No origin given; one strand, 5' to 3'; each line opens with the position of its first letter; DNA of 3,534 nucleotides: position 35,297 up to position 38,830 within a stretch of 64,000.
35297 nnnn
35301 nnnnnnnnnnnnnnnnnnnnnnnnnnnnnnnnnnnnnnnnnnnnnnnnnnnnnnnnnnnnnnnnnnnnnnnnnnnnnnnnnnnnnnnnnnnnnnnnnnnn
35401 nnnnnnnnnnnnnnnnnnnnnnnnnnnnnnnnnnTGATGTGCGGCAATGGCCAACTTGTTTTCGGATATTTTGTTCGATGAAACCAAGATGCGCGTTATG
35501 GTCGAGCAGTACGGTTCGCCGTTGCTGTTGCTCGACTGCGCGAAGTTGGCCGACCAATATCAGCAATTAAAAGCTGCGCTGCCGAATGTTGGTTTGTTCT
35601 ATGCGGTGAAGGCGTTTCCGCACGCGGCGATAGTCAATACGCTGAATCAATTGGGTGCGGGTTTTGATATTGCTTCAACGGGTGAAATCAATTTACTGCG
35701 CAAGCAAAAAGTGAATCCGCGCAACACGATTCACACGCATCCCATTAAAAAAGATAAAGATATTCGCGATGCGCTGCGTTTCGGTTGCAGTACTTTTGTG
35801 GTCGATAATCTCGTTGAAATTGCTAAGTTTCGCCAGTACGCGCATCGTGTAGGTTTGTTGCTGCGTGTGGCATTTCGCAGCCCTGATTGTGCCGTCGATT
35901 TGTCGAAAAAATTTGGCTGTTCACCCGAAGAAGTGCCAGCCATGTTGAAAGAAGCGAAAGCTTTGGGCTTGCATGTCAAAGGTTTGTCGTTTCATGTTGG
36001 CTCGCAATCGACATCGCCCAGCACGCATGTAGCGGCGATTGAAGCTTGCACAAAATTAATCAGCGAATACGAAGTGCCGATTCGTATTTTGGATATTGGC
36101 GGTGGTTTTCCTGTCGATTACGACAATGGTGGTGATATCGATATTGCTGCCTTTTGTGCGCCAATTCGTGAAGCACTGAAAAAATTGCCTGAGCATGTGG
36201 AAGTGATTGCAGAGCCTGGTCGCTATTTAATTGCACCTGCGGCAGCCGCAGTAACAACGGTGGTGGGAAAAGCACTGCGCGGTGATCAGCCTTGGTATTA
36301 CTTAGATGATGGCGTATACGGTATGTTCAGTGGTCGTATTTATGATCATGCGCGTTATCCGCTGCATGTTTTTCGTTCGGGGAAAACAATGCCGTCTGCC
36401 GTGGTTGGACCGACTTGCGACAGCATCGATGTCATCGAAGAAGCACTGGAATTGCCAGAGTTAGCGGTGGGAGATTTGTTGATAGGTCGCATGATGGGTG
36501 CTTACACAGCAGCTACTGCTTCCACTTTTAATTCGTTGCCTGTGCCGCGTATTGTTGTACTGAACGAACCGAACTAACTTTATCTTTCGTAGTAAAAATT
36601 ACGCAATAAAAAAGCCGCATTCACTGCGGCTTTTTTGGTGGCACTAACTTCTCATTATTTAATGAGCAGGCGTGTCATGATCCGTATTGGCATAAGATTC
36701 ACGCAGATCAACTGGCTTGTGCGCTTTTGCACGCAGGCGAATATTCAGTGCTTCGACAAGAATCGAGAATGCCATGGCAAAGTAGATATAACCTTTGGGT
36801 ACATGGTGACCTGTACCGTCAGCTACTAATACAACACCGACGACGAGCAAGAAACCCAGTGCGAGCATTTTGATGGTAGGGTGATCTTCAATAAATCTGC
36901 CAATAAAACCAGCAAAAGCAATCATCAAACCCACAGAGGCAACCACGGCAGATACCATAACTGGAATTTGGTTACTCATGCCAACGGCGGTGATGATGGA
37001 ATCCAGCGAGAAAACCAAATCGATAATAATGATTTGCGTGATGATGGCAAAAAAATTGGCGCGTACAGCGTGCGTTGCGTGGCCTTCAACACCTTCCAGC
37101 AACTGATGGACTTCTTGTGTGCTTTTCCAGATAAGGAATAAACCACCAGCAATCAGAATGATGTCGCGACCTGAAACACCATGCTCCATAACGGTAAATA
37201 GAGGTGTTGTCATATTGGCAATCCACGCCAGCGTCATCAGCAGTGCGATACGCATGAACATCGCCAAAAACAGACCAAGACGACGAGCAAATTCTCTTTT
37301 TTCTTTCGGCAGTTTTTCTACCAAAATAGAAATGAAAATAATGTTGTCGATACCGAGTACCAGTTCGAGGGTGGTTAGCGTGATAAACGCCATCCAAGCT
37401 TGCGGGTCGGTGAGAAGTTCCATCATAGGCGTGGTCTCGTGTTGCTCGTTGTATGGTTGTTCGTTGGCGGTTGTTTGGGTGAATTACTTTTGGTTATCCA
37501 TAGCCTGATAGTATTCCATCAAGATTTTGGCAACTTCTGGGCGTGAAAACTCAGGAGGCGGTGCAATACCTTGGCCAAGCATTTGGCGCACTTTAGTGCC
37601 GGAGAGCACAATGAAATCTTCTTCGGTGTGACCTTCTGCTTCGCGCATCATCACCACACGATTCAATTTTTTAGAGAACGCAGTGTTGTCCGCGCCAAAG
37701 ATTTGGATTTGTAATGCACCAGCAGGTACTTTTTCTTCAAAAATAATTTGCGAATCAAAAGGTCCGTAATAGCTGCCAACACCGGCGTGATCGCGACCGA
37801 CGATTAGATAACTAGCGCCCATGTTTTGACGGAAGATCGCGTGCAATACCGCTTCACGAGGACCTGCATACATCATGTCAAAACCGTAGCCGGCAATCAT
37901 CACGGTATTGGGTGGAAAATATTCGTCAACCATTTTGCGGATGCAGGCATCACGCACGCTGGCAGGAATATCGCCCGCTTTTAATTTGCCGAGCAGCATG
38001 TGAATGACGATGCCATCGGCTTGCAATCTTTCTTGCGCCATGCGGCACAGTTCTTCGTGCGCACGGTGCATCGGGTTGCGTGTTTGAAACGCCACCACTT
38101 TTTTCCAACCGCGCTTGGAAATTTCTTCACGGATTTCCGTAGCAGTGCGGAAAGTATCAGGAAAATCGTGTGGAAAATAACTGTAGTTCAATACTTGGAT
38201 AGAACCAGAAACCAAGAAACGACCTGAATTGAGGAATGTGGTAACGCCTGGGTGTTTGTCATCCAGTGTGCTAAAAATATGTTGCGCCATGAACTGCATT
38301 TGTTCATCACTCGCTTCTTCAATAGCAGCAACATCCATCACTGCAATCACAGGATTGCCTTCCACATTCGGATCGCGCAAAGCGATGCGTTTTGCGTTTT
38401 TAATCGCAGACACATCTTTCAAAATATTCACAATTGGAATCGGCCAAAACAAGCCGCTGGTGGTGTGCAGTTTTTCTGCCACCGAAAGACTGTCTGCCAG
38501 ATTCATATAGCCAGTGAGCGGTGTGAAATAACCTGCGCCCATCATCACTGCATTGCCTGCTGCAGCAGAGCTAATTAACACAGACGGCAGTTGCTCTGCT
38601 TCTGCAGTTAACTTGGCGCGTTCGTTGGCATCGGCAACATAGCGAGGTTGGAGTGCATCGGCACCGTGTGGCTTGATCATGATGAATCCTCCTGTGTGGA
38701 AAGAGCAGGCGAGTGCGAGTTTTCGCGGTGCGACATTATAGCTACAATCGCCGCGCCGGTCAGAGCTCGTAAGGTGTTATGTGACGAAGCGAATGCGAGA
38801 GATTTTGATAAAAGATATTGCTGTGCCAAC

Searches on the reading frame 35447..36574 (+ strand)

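Call 40: search_protein_families(library=pfam, proteins=[window:35447-36574:+], max_evalue=0.00001)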
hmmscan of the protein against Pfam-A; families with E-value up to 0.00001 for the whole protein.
window:35447-36574:+ (376 aa): 3 families
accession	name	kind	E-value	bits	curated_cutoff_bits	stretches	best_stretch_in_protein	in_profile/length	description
PF02784.22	Orn_Arg_deC_N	-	2.3e-52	178.3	23.4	1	33-263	3-247/247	Pyridoxal-dependent decarboxylase, pyridoxal binding domain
PF00278.28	Orn_DAP_Arg_deC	-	1.1e-18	67.8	23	1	260-351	5-95/95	Pyridoxal-dependent decarboxylase, C-terminal sheet domain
PF01168.26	Ala_racemase_N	-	8.9e-08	32.5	24.1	1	30-210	2-186/220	Alanine racemase, N-terminal domain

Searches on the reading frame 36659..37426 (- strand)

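Call 40: search_protein_families(library=pfam, proteins=[window:36659-37426:-], max_evalue=0.00001)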
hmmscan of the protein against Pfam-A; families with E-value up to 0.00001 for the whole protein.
window:36659-37426:- (255 aa): 1 family
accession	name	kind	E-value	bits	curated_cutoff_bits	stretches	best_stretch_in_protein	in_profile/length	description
PF03741.22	TerC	-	3e-46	157.8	27.8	1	16-203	2-177/178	Integral membrane protein TerC family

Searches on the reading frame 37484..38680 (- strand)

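Call 40: search_protein_families(library=pfam, proteins=[window:37484-38680:-], max_evalue=0.00001)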
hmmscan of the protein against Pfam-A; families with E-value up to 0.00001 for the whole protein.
window:37484-38680:- (398 aa): 2 families
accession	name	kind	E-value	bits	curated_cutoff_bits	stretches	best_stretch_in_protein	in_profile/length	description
PF01747.23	ATP-sulfurylase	-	3.4e-75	252.5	24.3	1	178-390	5-212/212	ATP-sulfurylase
PF14306.12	PUA_2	-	9.9e-37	126.4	27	1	2-165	1-158/159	PUA-like domain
